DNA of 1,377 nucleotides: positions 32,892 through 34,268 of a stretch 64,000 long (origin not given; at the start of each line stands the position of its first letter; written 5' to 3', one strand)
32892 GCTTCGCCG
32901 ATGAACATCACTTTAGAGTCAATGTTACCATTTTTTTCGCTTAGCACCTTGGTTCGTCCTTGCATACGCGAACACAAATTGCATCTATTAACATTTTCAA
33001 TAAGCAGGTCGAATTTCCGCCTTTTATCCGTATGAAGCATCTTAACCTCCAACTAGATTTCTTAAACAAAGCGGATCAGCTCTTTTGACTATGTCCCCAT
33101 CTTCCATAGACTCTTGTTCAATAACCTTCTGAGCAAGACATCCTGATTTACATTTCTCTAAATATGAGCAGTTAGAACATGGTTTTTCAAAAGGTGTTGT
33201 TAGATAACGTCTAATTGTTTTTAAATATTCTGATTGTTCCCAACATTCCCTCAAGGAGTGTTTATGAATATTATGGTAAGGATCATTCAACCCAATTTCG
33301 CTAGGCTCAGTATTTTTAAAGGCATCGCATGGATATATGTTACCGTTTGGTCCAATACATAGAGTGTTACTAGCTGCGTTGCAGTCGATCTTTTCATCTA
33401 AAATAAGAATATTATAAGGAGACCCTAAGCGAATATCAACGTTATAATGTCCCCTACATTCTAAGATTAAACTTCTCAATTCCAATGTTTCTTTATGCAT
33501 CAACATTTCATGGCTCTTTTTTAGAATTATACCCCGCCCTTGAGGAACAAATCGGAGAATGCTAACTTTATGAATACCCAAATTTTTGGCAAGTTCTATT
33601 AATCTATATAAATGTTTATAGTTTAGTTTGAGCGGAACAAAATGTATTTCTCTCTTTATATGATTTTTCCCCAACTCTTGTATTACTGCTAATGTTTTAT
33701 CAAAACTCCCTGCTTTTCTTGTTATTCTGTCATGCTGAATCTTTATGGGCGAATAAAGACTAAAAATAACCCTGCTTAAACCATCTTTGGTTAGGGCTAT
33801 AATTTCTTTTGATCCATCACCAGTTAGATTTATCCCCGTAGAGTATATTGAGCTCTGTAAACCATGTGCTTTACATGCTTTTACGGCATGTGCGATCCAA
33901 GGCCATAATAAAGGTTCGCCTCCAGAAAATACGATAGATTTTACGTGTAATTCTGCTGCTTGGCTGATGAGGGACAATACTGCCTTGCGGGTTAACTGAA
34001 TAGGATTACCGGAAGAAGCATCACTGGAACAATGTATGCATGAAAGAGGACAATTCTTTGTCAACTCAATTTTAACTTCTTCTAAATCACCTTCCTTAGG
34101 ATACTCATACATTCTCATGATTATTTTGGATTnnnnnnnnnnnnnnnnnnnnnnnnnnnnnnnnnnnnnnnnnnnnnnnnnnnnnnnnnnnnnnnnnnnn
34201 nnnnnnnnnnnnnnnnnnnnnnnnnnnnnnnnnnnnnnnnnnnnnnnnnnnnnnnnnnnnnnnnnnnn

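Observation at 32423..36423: AT-rich six-gene cassette (TIR-like / unknown / TIR-like / Nmad2-like / radical SAM-SPASM / Fe-S UDG4-like): candidate undescribed conflict or DNA-modification system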

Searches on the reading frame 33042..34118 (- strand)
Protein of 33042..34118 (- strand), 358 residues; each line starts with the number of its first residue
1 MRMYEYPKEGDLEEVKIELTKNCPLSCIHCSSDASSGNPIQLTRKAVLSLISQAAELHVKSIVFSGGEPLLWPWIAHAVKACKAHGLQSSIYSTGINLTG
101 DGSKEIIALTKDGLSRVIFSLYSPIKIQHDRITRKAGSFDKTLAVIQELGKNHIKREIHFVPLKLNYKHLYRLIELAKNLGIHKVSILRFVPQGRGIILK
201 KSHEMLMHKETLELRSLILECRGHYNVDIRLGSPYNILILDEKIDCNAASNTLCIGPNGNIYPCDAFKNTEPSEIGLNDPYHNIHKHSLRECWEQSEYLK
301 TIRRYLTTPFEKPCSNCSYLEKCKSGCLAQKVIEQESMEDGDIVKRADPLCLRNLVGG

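Call 3: search_protein_families(library=pfam, proteins=[window:33042-34118:-], max_evalue=0.1)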
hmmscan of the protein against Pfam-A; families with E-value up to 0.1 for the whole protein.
window:33042-34118:- (358 aa): 3 families
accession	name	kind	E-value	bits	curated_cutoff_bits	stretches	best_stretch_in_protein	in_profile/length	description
PF04055.27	Radical_SAM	-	2.6e-16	60.7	29.5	1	17-176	1-165/166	Radical SAM superfamily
PF13186.11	SPASM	-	7.1e-07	29.9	21.5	1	246-317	1-66/67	Iron-sulfur cluster-binding domain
PF13353.11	Fer4_12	-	0.0047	17.7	22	1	21-98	13-94/137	4Fe-4S single cluster domain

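Call 4: search_protein_families(library=ncbifam, proteins=[window:33042-34118:-], max_evalue=0.1)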
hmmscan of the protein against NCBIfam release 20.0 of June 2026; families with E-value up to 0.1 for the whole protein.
window:33042-34118:- (358 aa): 76 families (the best 25 are shown)
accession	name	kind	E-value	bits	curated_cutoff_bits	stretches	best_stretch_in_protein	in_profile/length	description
TIGR04055.1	rSAM_NirJ2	equivalog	2.4e-28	99.6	500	1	19-333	6-309/326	putative heme d1 biosynthesis radical SAM protein NirJ2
TIGR04053.2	TIGR04053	equivalog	1.1e-27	97.2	395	1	18-229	13-221/366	TIGR04053 family radical SAM/SPASM domain-containing protein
TIGR04303.1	GeoRSP_rSAM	equivalog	3.2e-27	95.9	400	1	19-332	11-311/325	GeoRSP system radical SAM/SPASM protein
TIGR04317.1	W_rSAM_matur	equivalog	2.4e-26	92.7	380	1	11-324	2-320/349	tungsten cofactor oxidoreductase radical SAM maturase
TIGR02109.1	PQQ_syn_pqqE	equivalog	4.7e-26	91.6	381.35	1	16-351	10-330/358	pyrroloquinoline quinone biosynthesis protein PqqE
NF045574.1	sacti_mat_StsB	exception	1.1e-25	90.4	625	1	8-338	91-406/466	StsB family radical SAM/SPASM domain sactipeptide maturase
TIGR04545.1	rSAM_ahbD_hemeb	equivalog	2.1e-25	89.9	500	1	17-330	4-320/339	heme b synthase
TIGR04251.1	SCM_rSAM_ScmF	equivalog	1.4e-24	87.2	400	1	12-335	3-329/353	SynChlorMet cassette radical SAM/SPASM protein ScmF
TIGR03962.1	mycofact_rSAM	equivalog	1e-23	84.1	265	1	17-340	16-326/339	mycofactocin radical SAM maturase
TIGR04054.1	rSAM_NirJ1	equivalog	1.1e-22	80.3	650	1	15-245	38-260/387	putative heme d1 biosynthesis radical SAM protein NirJ1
NF050035.1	rSAM_WgK_link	exception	5.6e-22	78.2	650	2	15-196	11-190/367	radical SAM/SPASM peptide maturase WgkB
TIGR04051.1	rSAM_NirJ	equivalog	2.1e-21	76.3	515.45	1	18-217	7-201/354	heme d1 biosynthesis radical SAM protein NirJ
TIGR04546.1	rSAM_ahbC_deAc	equivalog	2.2e-20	72.8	650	1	17-245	43-263/390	12,18-didecarboxysiroheme deacetylase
TIGR02668.1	moaA_archaeal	equivalog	3.4e-18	65.7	325.25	1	11-203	8-200/303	GTP 3',8-cyclase MoaA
TIGR03977.1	rSAM_pair_HxsC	equivalog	1.4e-17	63.6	267.9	1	17-195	29-210/292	His-Xaa-Ser system radical SAM maturase HxsC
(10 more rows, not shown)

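Call 5: search_protein_families(library=padloc, proteins=[window:33042-34118:-], max_evalue=0.1)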
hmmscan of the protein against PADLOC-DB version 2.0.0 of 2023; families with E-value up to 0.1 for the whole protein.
window:33042-34118:- (358 aa): 3 families
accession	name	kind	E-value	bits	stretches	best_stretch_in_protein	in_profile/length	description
PDLC02904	pVip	-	1.2e-19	68.8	1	18-198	8-185/262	Viperins associated with kinases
PDLC02903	pVip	-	2.5e-15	54.7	1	15-195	2-176/257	Viperins not associated with kinases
PDLC02905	pVip-kinase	-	1.4e-07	29.2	1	41-180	215-356/474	Viperin-kinase fusion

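Call 43: search_solved_structures(query=window:33042-34118:-, max_evalue=0.001)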
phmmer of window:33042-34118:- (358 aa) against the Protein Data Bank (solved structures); distinct sequences matched with E-value up to 0.001: 5.
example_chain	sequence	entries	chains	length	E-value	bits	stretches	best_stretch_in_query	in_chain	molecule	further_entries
6c8v_A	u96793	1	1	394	7.5e-12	48.1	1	17-332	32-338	Coenzyme PQQ synthesis protein E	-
7vob_C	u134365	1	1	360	2e-07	33.5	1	17-183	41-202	Cytosylglucuronate decarboxylase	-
7voc_C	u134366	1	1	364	2e-07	33.5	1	17-183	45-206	Cytosylglucuronate decarboxylase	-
5v1q_A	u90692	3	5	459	1.7e-05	27.1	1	44-336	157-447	Radical SAM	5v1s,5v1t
6efn_A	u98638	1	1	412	0.00013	24.3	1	17-180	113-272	Sporulation killing factor maturation protein SkfB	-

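Call 62: find_homologous_proteins(query=window:33042-34118:-, max_evalue=1e-20)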
Query window:33042-34118:- (358 aa): 1369 proteins with E <= 1e-20 among 2848 candidates; the best 120 are listed.
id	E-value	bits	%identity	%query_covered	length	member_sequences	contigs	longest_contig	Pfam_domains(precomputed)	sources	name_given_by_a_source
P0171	2.2e-241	818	100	99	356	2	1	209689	PF13186.12,PF04055.28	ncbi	ncbi:MAG TPA: radical SAM protein [Dehalococcoidales bacterium]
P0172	1.3e-206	704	85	100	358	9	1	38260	PF13186.12,PF04055.28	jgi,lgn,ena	-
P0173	7.5e-206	701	84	100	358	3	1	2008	PF13186.12,PF04055.28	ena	-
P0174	1.6e-199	680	82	100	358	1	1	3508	PF13186.12,PF04055.28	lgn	-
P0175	4.0e-199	679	83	100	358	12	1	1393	PF13186.12,PF04055.28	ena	-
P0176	4.4e-199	679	81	100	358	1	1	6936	PF13186.12,PF04055.28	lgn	-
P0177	3.3e-198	676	82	100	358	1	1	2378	PF13186.12,PF04055.28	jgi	jgi:radical SAM protein with 4Fe4S-binding SPASM domain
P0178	4.4e-198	676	82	99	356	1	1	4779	PF13186.12,PF04055.28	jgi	jgi:radical SAM protein with 4Fe4S-binding SPASM domain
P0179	3.3e-197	673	81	99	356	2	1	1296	PF13186.12,PF04055.28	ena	-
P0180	3.4e-196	669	81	100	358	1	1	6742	PF04055.28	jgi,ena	-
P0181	6.2e-195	665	81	99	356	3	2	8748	PF13186.12,PF04055.28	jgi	jgi:radical SAM protein with 4Fe4S-binding SPASM domain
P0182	1.9e-194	664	81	99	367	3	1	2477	PF13186.12,PF04055.28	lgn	-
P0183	3.5e-192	656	80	100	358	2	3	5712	PF13186.12,PF04055.28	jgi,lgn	-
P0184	1.3e-191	654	79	100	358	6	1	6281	PF13186.12,PF04055.28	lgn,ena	-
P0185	1.1e-190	651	78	100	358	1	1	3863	PF13186.12,PF04055.28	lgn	-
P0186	1.4e-189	648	76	100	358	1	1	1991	PF13186.12,PF04055.28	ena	-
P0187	2.3e-189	647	79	100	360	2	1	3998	PF13186.12,PF04055.28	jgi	-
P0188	2.6e-189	647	78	99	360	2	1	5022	PF04055.28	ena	-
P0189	7.8e-189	645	78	100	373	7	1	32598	PF13186.12,PF04055.28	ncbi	ncbi:radical SAM protein [Chloroflexota bacterium]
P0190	3.1e-187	640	78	100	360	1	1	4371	PF04055.28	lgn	-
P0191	3.3e-187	640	77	99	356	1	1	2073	PF13186.12,PF04055.28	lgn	-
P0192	1.3e-186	638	77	100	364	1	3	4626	PF13186.12,PF04055.28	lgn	-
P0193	1.9e-186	637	77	99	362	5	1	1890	PF13186.12,PF04055.28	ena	-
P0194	1.2e-185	635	77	100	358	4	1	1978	PF13186.12,PF04055.28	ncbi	-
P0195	6.9e-185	632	78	99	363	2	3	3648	PF13186.12,PF04055.28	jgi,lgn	-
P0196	5.4e-184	629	77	100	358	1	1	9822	PF13186.12,PF04055.28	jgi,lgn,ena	-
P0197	1.3e-182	625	76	99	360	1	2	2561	PF13186.12,PF04055.28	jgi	-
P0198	2.1e-182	624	75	100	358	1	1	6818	PF13186.12,PF04055.28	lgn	-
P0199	2.2e-180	617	75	100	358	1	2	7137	PF13186.12,PF04055.28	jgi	jgi:radical SAM protein with 4Fe4S-binding SPASM domain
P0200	4.5e-180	616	75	100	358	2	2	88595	PF13186.12,PF04055.28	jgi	jgi:radical SAM protein with 4Fe4S-binding SPASM domain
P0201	5.9e-180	616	74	99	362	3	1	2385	PF13186.12,PF04055.28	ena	-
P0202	1.6e-179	614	73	100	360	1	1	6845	PF13186.12,PF04055.28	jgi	jgi:radical SAM protein with 4Fe4S-binding SPASM domain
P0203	9.5e-179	612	74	99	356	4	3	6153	PF13186.12,PF04055.28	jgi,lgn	-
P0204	1.1e-178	612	74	99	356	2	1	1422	PF13186.12,PF04055.28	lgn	-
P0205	3.0e-178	610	73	100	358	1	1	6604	PF13186.12,PF04055.28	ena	-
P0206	3.0e-178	610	76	99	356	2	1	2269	PF13186.12,PF04055.28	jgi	-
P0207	3.8e-178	610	73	100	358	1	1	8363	PF13186.12,PF04055.28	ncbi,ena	-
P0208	1.2e-175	602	73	100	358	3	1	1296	PF13186.12,PF04055.28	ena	-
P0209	8.0e-175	599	73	99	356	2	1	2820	PF13186.12,PF04055.28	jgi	jgi:radical SAM protein with 4Fe4S-binding SPASM domain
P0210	1.1e-172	592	72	100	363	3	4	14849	PF13186.12,PF04055.28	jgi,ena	-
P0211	3.8e-172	590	72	100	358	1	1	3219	PF13186.12,PF04055.28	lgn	-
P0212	4.5e-172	590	72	100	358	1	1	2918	PF13186.12,PF04055.28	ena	-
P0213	2.8e-171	587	70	100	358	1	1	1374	PF13186.12,PF04055.28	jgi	-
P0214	4.5e-171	587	70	100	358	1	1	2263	PF13186.12,PF04055.28,PF13353.12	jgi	jgi:radical SAM protein with 4Fe4S-binding SPASM domain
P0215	9.6e-170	582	71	99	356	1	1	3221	PF13186.12,PF04055.28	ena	-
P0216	2.3e-169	581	70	99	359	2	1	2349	PF13186.12,PF04055.28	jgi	-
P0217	2.9e-169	581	68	100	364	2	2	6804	PF04055.28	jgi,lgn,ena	-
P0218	7.3e-169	579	70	100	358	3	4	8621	PF04055.28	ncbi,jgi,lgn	-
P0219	1.4e-168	579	69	100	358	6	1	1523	PF13186.12,PF04055.28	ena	-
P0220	8.4e-168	576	68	100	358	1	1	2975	PF13186.12,PF04055.28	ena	-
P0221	2.4e-167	574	68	100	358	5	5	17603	PF13186.12,PF04055.28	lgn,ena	-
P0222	6.5e-167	573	71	99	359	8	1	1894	PF13186.12,PF04055.28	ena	-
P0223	6.5e-166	570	68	100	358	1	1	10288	PF13186.12,PF04055.28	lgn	-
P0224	3.2e-165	567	67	100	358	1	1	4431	PF04055.28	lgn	-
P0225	5.7e-165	567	69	99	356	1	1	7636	PF13186.12,PF04055.28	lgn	-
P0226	4.0e-164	564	76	91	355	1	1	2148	PF04055.28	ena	-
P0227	1.0e-162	559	67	100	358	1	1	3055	PF04055.28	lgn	-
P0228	3.5e-162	557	66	99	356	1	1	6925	PF13186.12,PF04055.28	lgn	-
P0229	1.8e-161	555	68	99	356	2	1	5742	PF04055.28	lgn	-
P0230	4.7e-161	554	69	99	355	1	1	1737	PF04055.28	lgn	-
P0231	2.5e-160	551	66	100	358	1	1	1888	PF13186.12,PF04055.28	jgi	jgi:radical SAM protein with 4Fe4S-binding SPASM domain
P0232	4.6e-160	550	66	100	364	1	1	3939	PF13186.12,PF04055.28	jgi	jgi:radical SAM protein with 4Fe4S-binding SPASM domain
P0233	5.2e-159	547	66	100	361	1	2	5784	PF13186.12,PF04055.28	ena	-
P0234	1.3e-158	546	67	100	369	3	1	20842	PF13186.12,PF04055.28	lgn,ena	-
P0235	2.1e-156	538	64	100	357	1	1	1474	PF04055.28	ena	-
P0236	1.0e-155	536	64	100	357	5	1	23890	PF13186.12,PF04055.28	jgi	-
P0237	2.1e-155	535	65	100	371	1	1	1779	PF13186.12,PF04055.28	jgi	jgi:radical SAM protein with 4Fe4S-binding SPASM domain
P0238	2.2e-155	535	66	100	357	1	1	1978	PF13186.12,PF04055.28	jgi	jgi:radical SAM protein with 4Fe4S-binding SPASM domain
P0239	1.5e-153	529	76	85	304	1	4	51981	PF04055.28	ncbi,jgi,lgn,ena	-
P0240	1.4e-152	526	65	99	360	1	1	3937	PF13186.12,PF04055.28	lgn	-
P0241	6.1e-152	524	65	99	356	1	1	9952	PF13186.12,PF04055.28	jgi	jgi:radical SAM protein with 4Fe4S-binding SPASM domain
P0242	1.3e-151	523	63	99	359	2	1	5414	PF13186.12,PF04055.28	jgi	jgi:radical SAM protein with 4Fe4S-binding SPASM domain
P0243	3.6e-149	515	62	99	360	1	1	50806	PF04055.28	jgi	jgi:radical SAM protein with 4Fe4S-binding SPASM domain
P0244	9.3e-147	507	60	100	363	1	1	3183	PF13186.12,PF04055.28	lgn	-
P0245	3.4e-146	505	63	100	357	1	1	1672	PF13186.12,PF04055.28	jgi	jgi:radical SAM protein with 4Fe4S-binding SPASM domain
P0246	6.4e-145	501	61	100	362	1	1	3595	PF13186.12,PF04055.28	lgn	-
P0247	8.7e-145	500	61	100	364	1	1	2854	PF04055.28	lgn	-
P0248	1.8e-141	489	57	100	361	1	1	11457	PF13186.12,PF04055.28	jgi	-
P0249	5.5e-141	488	60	99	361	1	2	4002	PF04055.28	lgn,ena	-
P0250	1.4e-140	486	58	100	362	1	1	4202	PF13186.12,PF04055.28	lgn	-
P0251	1.0e-138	480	58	99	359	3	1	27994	PF04055.28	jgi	-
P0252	1.0e-133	464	54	100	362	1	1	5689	PF04055.28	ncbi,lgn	-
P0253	2.1e-132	459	63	86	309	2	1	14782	PF13186.12,PF04055.28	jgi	jgi:radical SAM protein with 4Fe4S-binding SPASM domain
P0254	6.9e-131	455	57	100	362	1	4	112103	PF04055.28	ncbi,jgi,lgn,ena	-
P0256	1.5e-122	427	68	78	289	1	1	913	PF13186.12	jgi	jgi:radical SAM protein with 4Fe4S-binding SPASM domain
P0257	1.2e-116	408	52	100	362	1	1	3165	PF13186.12,PF04055.28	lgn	-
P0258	1.0e-115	405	60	87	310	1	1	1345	PF04055.28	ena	-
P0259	1.6e-115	404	53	98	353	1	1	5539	PF13186.12,PF04055.28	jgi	-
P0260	1.4e-112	394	57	84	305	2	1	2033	PF13186.12,PF04055.28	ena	-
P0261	1.8e-112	394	60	80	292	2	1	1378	PF13186.12,PF04055.28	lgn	-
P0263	2.2e-108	380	61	73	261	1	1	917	PF13186.12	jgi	-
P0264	2.3e-107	377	62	76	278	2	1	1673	PF13186.12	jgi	-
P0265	3.0e-107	377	74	60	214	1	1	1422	PF13186.12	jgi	jgi:radical SAM protein with 4Fe4S-binding SPASM domain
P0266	3.3e-107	377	78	61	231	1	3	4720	PF04055.28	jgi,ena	jgi:MoaA/NifB/PqqE/SkfB family radical SAM enzyme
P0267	3.7e-104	367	61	75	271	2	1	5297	PF04055.28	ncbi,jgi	jgi:MoaA/NifB/PqqE/SkfB family radical SAM enzyme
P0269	2.8e-99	351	72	61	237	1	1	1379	PF04055.28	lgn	-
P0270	3.5e-97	344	48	96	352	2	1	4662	PF04055.28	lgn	-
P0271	1.8e-94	335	75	57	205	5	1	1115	PF04055.28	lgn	-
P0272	2.0e-92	328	78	54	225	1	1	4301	PF04055.28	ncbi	-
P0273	7.3e-91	323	49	84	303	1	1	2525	PF13186.12,PF04055.28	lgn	-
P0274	2.3e-90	321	45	97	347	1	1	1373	PF13186.12,PF04055.28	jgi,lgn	-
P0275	4.1e-90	320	67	58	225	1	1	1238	PF04055.28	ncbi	-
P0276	5.7e-90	320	47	95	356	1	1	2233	PF13186.12,PF04055.28,PF13353.12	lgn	-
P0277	9.0e-90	319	44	95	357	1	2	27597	PF13186.12,PF04055.28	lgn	-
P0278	1.1e-89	319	45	95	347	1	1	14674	PF13186.12,PF04055.28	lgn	-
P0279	1.2e-89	319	45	95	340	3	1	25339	PF04055.28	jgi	jgi:radical SAM protein with 4Fe4S-binding SPASM domain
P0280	8.7e-88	313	44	96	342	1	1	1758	PF04055.28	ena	-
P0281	2.8e-87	311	45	99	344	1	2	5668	PF04055.28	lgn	-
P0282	7.4e-87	310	45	96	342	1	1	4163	PF04055.28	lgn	-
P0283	9.2e-87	309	45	99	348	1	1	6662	PF04055.28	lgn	-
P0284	1.6e-86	309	45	96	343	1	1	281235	PF04055.28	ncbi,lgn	-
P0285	4.6e-86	307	44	97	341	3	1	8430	PF04055.28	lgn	-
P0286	5.7e-86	307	44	97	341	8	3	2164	PF04055.28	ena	-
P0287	5.9e-86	307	44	96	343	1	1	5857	PF04055.28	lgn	-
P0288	7.1e-86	306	46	95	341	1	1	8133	PF04055.28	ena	-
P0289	7.5e-86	306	44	96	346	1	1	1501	PF04055.28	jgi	jgi:radical SAM protein with 4Fe4S-binding SPASM domain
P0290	1.0e-85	306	44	99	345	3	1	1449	PF04055.28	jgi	jgi:radical SAM protein with 4Fe4S-binding SPASM domain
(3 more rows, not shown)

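Call 63: find_encoding_contigs(protein=P0254, flank=6000, max_places=2)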
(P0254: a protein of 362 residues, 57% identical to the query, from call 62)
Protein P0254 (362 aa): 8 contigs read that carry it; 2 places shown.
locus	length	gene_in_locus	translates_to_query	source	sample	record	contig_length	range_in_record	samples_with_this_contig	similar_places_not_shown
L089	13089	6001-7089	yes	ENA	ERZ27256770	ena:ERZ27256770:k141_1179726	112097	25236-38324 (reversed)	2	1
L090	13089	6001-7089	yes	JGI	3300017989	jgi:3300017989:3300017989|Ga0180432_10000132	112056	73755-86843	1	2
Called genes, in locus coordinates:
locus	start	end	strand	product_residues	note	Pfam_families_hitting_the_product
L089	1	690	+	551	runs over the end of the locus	PF00890:FAD_binding_2, PF01266:DAO (weak), PF03486:HI0933_like (weak), PF07992:Pyr_redox_2 (faint), PF02910:Succ_DH_flav_C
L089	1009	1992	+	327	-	PF00561:Abhydrolase_1, PF12146:Hydrolase_4 (faint), PF12697:Abhydrolase_6 (weak), PF00326:Peptidase_S9 (faint)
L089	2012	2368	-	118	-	PF01155:HypA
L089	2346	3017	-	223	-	PF02492:cobW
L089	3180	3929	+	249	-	PF22435:MRM3-like_sub_bind, PF00588:SpoU_methylase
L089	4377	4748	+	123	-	-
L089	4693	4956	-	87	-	-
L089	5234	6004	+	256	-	-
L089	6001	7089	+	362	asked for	PF04055:Radical_SAM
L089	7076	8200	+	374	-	PF03167:UDG, PF13274:SocA_Panacea (weak)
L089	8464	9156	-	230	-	PF08901:DUF1847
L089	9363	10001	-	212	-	PF01209:Ubie_methyltran, PF13489:Methyltransf_23, PF07021:MetW (weak), PF13847:Methyltransf_31, PF08241:Methyltransf_11, PF08242:Methyltransf_12, PF13649:Methyltransf_25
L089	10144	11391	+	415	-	PF07690:MFS_1, PF12832:MFS_1_like, PF07690:MFS_1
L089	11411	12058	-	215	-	PF01841:Transglut_core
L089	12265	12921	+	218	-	PF02674:Colicin_V (weak)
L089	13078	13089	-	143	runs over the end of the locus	-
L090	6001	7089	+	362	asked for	PF04055:Radical_SAM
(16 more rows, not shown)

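Call 64: find_encoding_contigs(protein=P0284, flank=6000, max_places=2)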
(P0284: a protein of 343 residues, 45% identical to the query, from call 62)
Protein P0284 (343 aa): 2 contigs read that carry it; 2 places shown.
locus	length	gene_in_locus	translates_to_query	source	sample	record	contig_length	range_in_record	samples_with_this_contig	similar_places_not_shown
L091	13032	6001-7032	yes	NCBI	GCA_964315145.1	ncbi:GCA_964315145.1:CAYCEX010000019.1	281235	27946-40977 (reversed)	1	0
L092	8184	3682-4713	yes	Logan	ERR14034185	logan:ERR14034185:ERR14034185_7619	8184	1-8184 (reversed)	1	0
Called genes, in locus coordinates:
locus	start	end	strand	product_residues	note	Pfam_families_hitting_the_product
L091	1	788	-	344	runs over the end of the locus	PF13379:NMT1_2 (weak), PF12974:Phosphonate-bd, PF09084:NMT1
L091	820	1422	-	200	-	PF00027:cNMP_binding, PF13545:HTH_Crp_2 (faint)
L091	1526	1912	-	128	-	PF04545:Sigma70_r4, PF01381:HTH_3 (weak)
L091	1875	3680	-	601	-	PF00239:Resolvase, PF07508:Recombinase, PF13408:Zn_ribbon_recom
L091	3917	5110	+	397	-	PF13173:AAA_14, PF13635:DUF4143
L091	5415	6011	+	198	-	-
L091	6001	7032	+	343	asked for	PF04055:Radical_SAM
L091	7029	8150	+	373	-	PF03167:UDG, PF13274:SocA_Panacea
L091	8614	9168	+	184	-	PF13420:Acetyltransf_4 (faint), PF00583:Acetyltransf_1, PF13673:Acetyltransf_10, PF13508:Acetyltransf_7, PF08445:FR47 (faint)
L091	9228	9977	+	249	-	PF08003:Methyltransf_9 (weak), PF13489:Methyltransf_23, PF02353:CMAS, PF06325:PrmA, PF13649:Methyltransf_25, PF13847:Methyltransf_31, PF08241:Methyltransf_11, PF08242:Methyltransf_12, +2 more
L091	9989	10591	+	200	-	PF02698:DUF218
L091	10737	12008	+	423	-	PF04542:Sigma70_r2, PF04545:Sigma70_r4, PF08281:Sigma70_r4_2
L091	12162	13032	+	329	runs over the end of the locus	PF02661:Fic, PF21247:Fic-like_C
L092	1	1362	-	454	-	?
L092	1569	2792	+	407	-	PF13173:AAA_14, PF13635:DUF4143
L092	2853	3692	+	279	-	-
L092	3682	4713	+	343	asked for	PF04055:Radical_SAM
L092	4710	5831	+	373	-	PF03167:UDG, PF13274:SocA_Panacea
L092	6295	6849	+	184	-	PF13420:Acetyltransf_4 (faint), PF00583:Acetyltransf_1, PF13673:Acetyltransf_10, PF13508:Acetyltransf_7, PF08445:FR47 (faint)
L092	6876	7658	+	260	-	PF08003:Methyltransf_9 (weak), PF13489:Methyltransf_23, PF02353:CMAS, PF06325:PrmA, PF13847:Methyltransf_31, PF08241:Methyltransf_11, PF08242:Methyltransf_12, PF13649:Methyltransf_25, +2 more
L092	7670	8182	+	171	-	?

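Call 65: find_encoding_contigs(protein=P0243, flank=6000, max_places=2)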
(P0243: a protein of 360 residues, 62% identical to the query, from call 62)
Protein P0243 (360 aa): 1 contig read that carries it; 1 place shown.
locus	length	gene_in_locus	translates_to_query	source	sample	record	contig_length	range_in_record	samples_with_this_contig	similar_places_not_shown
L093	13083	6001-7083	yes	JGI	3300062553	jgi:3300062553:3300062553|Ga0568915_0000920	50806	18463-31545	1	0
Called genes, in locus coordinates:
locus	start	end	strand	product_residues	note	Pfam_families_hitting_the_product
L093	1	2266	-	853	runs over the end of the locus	PF13676:TIR_2, PF12895:ANAPC3 (faint), PF13371:TPR_9 (faint), PF13432:TPR_16 (faint), PF14559:TPR_19 (weak), PF21033:RMD1-3 (faint), PF00515:TPR_1 (faint), PF07719:TPR_2 (faint), +1 more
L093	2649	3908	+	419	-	PF01555:N6_N4_Mtase, PF01170:UPF0020 (faint), PF13847:Methyltransf_31 (faint)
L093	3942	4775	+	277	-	PF09520:HinfI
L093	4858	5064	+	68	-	-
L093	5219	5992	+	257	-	-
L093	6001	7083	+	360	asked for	PF04055:Radical_SAM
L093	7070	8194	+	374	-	PF03167:UDG, PF13274:SocA_Panacea (weak)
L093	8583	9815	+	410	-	-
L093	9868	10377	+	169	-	-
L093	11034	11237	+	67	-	-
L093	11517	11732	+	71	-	-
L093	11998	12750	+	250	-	PF01209:Ubie_methyltran, PF13489:Methyltransf_23, PF13847:Methyltransf_31, PF08241:Methyltransf_11, PF08242:Methyltransf_12, PF13649:Methyltransf_25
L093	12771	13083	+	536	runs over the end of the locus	PF03321:GH3, PF23571:GH3_M, PF23572:GH3_C (weak)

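Call 66: find_encoding_contigs(protein=P0279, flank=6000, max_places=2)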
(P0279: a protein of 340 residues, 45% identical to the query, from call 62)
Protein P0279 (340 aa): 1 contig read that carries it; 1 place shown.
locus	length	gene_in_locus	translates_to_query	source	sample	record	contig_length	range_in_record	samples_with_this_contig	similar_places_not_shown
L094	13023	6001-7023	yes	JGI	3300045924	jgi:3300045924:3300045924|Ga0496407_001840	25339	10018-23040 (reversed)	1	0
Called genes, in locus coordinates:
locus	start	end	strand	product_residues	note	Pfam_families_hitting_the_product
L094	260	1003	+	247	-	PF02518:HATPase_c, PF00072:Response_reg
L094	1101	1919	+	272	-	PF01177:Asp_Glu_race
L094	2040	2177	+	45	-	-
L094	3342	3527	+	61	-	-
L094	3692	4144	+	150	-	-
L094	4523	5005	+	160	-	PF02872:5_nucleotid_C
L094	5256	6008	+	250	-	-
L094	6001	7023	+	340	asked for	PF04055:Radical_SAM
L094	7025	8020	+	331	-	PF03167:UDG, PF13274:SocA_Panacea (weak)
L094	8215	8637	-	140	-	PF01464:SLT, PF27553:SLT_superhelical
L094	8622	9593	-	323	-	-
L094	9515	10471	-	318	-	-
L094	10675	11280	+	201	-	-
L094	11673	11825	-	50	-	-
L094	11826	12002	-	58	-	-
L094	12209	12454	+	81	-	PF00420:Oxidored_q2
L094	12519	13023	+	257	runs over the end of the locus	PF00361:Proton_antipo_M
